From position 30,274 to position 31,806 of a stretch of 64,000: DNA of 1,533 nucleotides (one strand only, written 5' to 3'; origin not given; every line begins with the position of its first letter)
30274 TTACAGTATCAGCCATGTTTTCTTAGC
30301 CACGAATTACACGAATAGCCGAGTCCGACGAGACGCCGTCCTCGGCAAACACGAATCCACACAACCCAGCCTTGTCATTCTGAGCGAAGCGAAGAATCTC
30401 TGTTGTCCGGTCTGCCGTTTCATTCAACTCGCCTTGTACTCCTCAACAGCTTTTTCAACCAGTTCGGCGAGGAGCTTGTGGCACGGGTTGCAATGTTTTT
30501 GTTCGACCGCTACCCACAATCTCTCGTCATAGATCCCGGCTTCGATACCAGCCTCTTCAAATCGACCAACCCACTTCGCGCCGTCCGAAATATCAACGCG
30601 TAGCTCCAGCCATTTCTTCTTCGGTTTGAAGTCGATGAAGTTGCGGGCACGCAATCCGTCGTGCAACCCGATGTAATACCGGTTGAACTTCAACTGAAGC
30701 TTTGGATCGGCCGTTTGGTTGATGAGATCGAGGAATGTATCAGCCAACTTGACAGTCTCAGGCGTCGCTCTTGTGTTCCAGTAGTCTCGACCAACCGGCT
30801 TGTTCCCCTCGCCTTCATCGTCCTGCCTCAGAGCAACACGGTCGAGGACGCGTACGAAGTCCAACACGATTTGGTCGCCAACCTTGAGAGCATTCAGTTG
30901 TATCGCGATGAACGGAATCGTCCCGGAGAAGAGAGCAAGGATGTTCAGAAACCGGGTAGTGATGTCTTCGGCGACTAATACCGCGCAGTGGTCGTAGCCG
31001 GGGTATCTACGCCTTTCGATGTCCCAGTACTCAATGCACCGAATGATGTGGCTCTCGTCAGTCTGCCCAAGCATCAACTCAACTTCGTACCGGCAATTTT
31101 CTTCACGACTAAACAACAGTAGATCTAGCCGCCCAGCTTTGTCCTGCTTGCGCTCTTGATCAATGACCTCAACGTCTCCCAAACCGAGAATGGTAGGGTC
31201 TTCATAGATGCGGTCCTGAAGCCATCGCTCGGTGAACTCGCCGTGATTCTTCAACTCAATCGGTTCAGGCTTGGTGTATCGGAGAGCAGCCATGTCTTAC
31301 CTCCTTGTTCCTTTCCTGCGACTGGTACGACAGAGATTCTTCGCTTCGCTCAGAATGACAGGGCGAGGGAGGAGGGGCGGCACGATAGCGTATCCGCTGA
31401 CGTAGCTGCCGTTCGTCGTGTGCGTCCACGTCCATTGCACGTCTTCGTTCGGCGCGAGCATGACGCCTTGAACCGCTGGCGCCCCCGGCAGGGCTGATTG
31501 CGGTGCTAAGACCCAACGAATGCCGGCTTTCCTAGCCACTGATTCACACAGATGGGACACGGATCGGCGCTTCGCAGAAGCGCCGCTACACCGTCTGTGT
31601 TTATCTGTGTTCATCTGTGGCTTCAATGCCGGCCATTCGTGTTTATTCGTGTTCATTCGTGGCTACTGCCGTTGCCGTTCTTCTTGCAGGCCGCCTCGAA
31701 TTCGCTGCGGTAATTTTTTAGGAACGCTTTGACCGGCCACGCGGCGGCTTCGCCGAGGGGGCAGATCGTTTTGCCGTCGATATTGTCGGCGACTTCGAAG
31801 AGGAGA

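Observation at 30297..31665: Second nested cassette at the nuoF/nuoG junction: NucS-like ORF bracketed by a perfect 31-bp inverted repeat inside the same cacgaat arms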

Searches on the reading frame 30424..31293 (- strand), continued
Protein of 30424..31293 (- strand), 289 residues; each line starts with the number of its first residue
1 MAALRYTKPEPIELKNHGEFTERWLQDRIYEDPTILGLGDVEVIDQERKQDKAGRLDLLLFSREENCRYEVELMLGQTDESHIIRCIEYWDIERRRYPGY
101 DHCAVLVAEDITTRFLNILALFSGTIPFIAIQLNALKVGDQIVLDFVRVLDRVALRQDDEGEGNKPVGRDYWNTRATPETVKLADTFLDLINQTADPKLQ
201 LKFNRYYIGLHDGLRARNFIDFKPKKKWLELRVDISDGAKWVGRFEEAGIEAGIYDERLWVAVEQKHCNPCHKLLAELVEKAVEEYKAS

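Call 87: fold_search(model_id=the predicted structure, library=viral)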
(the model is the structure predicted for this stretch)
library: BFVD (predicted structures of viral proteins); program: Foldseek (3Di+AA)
matches with E <= 10: 806; with E <= 0.001: 1
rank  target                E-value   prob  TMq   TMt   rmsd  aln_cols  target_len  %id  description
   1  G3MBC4                3.8e-13  1.00  0.40  0.39  16.6       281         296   15  Gp54 [Bacillus phage G]
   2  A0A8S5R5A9            1.2e-03  1.00  0.26  0.26   3.0        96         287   19  Putative nuclease of the RecB family [Ackermannviridae sp. ctaCq7]
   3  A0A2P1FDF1            1.7e-03  1.00  0.31  0.49   7.5       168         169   14  (no name in the UniProt tables at hand)
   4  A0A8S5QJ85            2.4e-03  0.85  0.28  0.28  17.7       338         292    9  Restriction endonuclease [Siphoviridae sp. ctezl47]
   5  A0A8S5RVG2            3.4e-03  1.00  0.20  0.28   8.3       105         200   15  PD-(D/E)XK nuclease superfamily protein [Siphoviridae sp. ctHip2]
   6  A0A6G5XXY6            6.2e-03  1.00  0.31  0.33   5.0       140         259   15  (no name in the UniProt tables at hand)
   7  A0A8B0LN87            8.9e-03  1.00  0.32  0.59   5.3       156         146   11  Uncharacterized protein [uncultured archaeal virus]
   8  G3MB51                8.9e-03  1.00  0.27  0.50   4.5       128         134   12  Gp671 [Bacillus phage G]
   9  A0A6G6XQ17            8.9e-03  0.95  0.25  0.26   8.9       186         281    8  (no name in the UniProt tables at hand)
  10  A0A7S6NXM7            1.2e-02  0.90  0.23  0.32   9.1       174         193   13  Uncharacterized protein [Bathycoccus sp. RCC716 virus 1]
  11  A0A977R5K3            1.2e-02  0.15  0.12  0.06  19.4       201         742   13  Coat protein [Conidiobolus chlamydosporus totivirus 1]
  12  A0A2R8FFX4            1.3e-02  0.91  0.25  0.15  12.3       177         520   10  Endonuclease [Brazilian cedratvirus IHUMI]
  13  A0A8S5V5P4            1.4e-02  0.18  0.16  0.15  23.5       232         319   11  PD-(D/E)XK nuclease superfamily protein [Myoviridae sp. ct4uh47]
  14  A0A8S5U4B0            1.5e-02  0.82  0.22  0.33  13.7       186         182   11  Uncharacterized protein [Siphoviridae sp. ct6GI21]
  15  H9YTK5                1.6e-02  0.95  0.19  0.45   5.3        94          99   18  (no name in the UniProt tables at hand)
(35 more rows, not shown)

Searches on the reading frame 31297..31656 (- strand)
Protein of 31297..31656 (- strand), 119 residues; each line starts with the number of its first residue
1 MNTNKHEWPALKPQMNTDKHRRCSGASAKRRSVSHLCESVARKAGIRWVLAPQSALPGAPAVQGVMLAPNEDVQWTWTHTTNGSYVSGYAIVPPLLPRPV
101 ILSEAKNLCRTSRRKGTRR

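Call 94: search_protein_representatives(protein=window:31297-31656:-)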
Query: 119 residues. Proteins with E-value up to 0.001 (for the whole library): 119; up to 1e-10: 20; up to 1e-30: 3. The best 119 are listed.
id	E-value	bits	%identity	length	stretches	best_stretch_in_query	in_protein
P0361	3.9e-39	149.8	70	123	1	12-113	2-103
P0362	9.0e-39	148.6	78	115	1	11-96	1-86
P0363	4.1e-31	123.9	74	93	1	15-114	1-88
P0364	1.2e-27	112.7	70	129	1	40-115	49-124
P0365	1.4e-25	106.1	56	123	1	1-112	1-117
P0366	2.1e-25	105.5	70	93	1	40-116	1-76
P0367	3.7e-25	104.7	58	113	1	15-115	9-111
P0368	8.4e-25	103.5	71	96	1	35-107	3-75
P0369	9.4e-24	100.2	69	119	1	47-118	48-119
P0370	2.4e-23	98.8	64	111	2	40-114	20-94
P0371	3.7e-21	91.8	70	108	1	26-97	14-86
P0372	7.9e-21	90.7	73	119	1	10-95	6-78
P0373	9.2e-19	84.1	71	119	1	41-97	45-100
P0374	1.5e-14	70.5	66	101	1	39-91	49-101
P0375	1.2e-13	67.6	41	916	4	3-61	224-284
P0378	1.1e-11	61.3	61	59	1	45-93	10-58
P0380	2.5e-11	60.1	62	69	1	47-93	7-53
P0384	8.6e-10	55.1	58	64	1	43-92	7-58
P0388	2.4e-09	53.7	60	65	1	44-93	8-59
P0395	1.4e-07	48.0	70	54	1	51-91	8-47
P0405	3.0e-06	43.7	53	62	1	46-92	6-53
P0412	6.0e-06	42.7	51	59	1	47-93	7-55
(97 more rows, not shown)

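Call 95: search_protein_families(library=pfam, proteins=[P0378, P0380, P0384, P0388, P0395, P0405, P0412, P0361, P0375], max_evalue=0.01)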
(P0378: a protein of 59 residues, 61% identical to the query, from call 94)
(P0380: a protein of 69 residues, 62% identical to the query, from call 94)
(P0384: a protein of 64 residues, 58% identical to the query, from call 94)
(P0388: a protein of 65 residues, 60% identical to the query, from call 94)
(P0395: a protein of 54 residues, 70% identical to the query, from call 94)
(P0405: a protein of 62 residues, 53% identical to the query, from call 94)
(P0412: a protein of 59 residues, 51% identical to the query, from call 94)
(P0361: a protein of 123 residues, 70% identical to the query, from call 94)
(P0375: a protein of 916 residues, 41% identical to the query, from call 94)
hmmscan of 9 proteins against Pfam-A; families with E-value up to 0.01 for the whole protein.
P0378 (59 aa): 0 families

P0380 (69 aa): 0 families

P0384 (64 aa): 0 families

P0388 (65 aa): 0 families

P0395 (54 aa): 0 families

P0405 (62 aa): 0 families

P0412 (59 aa): 0 families

P0361 (123 aa): 0 families

P0375 (916 aa): 1 family
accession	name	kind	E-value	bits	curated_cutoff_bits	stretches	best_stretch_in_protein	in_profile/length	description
PF22832.1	PsaO_TMD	-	3.7e-08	34.1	27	0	840-871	22-53/91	PsaO transmembrane domain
